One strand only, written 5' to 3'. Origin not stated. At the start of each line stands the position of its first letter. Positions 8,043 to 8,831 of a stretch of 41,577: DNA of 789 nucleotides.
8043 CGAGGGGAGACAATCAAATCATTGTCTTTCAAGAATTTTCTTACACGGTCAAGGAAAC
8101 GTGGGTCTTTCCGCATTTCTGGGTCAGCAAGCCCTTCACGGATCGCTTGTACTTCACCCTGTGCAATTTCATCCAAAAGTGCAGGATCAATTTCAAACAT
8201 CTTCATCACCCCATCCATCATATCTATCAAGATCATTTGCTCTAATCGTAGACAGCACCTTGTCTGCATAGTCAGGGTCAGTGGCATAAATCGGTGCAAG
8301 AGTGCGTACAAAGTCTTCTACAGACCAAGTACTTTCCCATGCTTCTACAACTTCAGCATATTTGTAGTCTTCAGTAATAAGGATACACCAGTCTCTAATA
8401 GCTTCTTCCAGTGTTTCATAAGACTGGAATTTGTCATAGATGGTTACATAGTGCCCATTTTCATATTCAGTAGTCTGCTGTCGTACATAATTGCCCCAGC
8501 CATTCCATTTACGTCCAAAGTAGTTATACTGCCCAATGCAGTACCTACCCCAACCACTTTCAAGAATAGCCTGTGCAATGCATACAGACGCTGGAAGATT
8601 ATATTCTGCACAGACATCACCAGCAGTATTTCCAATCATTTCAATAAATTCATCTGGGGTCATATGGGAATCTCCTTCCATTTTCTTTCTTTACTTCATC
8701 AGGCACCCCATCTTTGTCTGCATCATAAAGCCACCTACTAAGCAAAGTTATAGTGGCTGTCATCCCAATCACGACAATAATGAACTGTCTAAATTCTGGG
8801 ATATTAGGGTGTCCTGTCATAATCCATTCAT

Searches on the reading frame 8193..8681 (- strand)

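Call 40: search_protein_families(library=pfam, proteins=[window:8193-8681:-], max_evalue=0.01)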
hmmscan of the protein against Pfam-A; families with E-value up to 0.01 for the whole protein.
window:8193-8681:- (162 aa): 1 family
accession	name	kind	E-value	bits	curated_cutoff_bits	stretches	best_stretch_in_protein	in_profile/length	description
PF01832.25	Glucosaminidase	-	8.3e-25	88.3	30.2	1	19-150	3-122/123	Mannosyl-glycoprotein endo-beta-N-acetylglucosaminidase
